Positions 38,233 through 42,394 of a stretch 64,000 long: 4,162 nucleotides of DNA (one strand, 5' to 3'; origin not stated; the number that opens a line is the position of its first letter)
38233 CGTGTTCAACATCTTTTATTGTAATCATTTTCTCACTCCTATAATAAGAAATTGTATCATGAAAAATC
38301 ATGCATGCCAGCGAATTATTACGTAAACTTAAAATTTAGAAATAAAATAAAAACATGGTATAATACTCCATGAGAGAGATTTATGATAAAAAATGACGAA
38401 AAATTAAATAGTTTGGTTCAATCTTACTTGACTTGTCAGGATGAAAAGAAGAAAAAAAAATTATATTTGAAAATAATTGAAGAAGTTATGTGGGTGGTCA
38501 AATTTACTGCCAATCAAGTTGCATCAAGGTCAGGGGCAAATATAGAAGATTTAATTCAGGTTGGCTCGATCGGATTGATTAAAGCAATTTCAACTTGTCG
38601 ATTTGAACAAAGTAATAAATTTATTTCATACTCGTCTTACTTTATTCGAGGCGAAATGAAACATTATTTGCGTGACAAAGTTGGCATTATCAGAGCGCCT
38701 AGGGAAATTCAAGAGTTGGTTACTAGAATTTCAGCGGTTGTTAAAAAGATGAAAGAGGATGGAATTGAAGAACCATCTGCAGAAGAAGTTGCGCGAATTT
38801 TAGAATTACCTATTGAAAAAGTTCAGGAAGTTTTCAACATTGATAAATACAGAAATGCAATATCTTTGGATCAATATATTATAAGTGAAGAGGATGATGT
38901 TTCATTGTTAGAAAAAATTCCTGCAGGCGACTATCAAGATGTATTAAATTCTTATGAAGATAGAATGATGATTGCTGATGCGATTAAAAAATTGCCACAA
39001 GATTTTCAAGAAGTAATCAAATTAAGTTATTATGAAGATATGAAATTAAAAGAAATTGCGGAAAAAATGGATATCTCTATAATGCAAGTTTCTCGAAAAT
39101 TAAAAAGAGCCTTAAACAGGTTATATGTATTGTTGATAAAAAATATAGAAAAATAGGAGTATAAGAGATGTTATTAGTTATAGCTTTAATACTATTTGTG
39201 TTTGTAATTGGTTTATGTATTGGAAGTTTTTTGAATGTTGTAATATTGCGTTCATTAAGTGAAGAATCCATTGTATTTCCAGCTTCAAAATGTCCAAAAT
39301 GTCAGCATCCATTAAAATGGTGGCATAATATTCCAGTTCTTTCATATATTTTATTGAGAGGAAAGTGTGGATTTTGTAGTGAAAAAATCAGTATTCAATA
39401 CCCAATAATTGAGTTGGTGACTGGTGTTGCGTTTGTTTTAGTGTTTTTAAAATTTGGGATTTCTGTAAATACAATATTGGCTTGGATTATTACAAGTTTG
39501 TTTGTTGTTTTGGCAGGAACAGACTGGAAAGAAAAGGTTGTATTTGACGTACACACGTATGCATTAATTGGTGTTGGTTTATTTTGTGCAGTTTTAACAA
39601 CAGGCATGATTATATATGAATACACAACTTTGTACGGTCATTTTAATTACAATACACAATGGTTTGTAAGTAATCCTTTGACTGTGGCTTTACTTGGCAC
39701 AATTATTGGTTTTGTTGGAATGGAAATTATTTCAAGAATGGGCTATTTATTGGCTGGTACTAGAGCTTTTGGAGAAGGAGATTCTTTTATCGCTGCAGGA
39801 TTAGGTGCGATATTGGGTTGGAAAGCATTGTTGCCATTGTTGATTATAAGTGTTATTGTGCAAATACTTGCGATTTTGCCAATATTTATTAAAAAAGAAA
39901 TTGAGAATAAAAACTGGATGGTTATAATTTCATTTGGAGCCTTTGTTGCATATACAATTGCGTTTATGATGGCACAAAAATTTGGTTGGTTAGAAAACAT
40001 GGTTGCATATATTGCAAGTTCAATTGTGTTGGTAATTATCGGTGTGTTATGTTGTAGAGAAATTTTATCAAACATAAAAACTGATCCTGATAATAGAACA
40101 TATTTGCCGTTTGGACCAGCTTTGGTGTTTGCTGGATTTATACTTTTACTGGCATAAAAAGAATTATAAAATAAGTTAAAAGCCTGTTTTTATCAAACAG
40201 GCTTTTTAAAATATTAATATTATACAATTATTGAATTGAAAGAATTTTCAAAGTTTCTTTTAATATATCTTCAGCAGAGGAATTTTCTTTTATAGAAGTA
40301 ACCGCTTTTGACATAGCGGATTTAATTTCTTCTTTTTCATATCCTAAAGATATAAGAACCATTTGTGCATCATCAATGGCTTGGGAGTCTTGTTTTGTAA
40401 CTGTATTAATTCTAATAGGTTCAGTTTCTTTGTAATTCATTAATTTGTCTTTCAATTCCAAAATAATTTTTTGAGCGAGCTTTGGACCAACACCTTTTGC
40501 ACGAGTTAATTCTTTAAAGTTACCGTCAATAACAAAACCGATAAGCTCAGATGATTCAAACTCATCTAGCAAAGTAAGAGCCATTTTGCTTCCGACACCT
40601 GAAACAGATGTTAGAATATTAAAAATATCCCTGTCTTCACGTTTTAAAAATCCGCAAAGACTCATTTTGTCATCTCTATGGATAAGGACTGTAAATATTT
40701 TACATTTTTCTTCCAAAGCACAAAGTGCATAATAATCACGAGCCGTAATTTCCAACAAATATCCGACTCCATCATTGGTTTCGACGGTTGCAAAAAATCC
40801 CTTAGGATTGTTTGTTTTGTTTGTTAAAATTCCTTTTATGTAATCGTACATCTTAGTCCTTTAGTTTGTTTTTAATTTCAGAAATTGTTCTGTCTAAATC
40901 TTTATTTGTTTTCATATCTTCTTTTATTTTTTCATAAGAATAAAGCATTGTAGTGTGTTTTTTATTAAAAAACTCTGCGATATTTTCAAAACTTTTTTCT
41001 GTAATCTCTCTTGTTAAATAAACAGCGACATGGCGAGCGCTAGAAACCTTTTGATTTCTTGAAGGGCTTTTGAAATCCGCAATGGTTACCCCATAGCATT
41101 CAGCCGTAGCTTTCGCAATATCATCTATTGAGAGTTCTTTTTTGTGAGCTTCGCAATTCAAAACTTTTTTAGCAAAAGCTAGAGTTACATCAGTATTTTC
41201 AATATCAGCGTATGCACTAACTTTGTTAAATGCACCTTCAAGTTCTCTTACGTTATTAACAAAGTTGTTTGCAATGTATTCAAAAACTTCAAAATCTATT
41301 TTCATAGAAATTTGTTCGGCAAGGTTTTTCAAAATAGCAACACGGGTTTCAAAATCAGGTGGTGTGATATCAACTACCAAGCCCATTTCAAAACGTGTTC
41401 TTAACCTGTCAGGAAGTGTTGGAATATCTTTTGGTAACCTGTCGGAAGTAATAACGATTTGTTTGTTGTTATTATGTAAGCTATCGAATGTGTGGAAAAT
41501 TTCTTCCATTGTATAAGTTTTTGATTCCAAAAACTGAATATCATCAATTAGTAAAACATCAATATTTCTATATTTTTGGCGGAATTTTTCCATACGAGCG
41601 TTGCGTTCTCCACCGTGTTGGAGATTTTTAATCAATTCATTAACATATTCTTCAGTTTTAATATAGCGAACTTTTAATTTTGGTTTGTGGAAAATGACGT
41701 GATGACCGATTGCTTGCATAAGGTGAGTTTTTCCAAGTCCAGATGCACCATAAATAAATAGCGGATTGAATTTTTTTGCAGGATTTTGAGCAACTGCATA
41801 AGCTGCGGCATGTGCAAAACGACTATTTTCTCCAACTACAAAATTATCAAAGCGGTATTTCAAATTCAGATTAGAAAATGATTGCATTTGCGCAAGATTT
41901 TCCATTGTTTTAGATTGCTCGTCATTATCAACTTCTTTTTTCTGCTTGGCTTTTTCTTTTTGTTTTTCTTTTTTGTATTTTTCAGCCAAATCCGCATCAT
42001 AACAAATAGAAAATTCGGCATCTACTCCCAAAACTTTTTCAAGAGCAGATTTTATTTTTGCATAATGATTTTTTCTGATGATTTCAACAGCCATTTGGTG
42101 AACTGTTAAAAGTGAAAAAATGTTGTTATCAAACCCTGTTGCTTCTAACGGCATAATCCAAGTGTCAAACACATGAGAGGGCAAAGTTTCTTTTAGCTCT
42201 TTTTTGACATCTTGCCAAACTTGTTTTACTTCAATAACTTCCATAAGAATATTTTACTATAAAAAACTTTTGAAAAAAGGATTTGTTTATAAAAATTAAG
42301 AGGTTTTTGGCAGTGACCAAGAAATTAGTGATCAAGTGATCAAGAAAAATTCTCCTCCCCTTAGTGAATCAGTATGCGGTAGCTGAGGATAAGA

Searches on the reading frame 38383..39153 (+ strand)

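Call 100: search_protein_families(library=pfam, proteins=[window:38383-39153:+], max_evalue=0.001)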
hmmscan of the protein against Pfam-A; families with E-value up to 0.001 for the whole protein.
window:38383-39153:+ (257 aa): 4 families
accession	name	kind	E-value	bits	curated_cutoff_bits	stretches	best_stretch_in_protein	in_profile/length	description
PF04545.22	Sigma70_r4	-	5.6e-15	55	24.1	1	200-247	1-48/50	Sigma-70, region 4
PF08281.18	Sigma70_r4_2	-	8.4e-13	48.2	25.7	1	195-247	2-54/54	Sigma-70, region 4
PF04542.20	Sigma70_r2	-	1.1e-09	38.4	24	1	43-99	13-68/71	Sigma-70 region 2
PF04539.22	Sigma70_r3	-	1.4e-09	38.4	25.3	1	111-172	1-60/78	Sigma-70 region 3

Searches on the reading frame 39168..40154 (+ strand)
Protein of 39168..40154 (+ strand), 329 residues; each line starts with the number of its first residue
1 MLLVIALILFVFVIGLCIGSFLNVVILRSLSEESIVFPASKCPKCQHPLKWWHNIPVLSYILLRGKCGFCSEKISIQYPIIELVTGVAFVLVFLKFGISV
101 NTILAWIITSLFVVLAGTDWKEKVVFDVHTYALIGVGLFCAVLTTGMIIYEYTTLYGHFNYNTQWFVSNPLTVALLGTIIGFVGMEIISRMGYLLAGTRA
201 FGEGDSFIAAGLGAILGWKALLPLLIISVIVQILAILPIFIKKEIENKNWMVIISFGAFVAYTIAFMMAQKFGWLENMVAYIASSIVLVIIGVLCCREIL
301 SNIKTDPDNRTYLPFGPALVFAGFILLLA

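Call 100: search_protein_families(library=pfam, proteins=[window:39168-40154:+], max_evalue=0.001)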
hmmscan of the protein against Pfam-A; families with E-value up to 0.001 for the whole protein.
window:39168-40154:+ (329 aa): 2 families
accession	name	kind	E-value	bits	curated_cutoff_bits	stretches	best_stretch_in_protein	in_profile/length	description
PF06750.18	A24_N_bact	-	2e-35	121.1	23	1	13-96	1-84/84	Bacterial Peptidase A24 N-terminal domain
PF01478.23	Peptidase_A24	-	4.8e-08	33.8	26.5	1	106-235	1-102/104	Type IV leader peptidase family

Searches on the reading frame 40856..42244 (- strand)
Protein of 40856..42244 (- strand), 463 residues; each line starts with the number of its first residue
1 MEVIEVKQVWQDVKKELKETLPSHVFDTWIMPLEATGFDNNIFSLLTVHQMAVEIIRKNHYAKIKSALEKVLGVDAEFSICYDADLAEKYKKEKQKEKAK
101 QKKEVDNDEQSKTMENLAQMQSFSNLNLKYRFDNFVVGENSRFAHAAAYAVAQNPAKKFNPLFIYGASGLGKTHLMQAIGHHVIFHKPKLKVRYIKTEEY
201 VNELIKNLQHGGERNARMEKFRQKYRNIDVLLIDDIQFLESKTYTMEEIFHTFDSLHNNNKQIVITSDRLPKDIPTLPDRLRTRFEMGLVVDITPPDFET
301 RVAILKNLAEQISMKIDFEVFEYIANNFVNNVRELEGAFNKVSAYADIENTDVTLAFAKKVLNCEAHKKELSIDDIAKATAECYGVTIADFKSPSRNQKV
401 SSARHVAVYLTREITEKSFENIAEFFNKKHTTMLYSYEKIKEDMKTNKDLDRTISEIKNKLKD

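Call 100: search_protein_families(library=pfam, proteins=[window:40856-42244:-], max_evalue=0.001)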
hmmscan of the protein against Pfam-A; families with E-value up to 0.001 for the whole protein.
window:40856-42244:- (463 aa): 10 families
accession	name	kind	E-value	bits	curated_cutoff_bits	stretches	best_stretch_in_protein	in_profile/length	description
PF00308.24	Bac_DnaA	-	7.2e-65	218.5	23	1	126-292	1-162/162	Bacterial DnaA ATPAse domain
PF08299.17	Bac_DnaA_C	-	9.9e-22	77.2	31.5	1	373-440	1-69/69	Bacterial dnaA protein helix-turn-helix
PF01695.23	IstB_IS21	-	3e-11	43.7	24.1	1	162-268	95-193/238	IstB-like ATP binding protein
PF11638.13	DnaA_N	-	7.3e-08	32.5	24.6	1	8-69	2-64/65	DnaA N-terminal domain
PF00004.35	AAA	-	9e-07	29.8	21.2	1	163-287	2-125/131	ATPase family associated with various cellular activities (AAA)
PF13401.12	AAA_22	-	4.1e-06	27.6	27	1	162-263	8-116/130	AAA domain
PF13173.12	AAA_14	-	5.7e-05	23.6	27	1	160-266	3-96/129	AAA domain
PF00910.28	RNA_helicase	-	0.00055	20.8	21.5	0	163-265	2-83/105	RNA helicase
PF25201.1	nSTAND6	-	0.00066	20.2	27.7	0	159-208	18-67/148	Novel STAND NTPase 6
PF01637.24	ATPase_2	-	0.00077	19.8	33.2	1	158-272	19-121/225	ATPase domain predominantly from Archaea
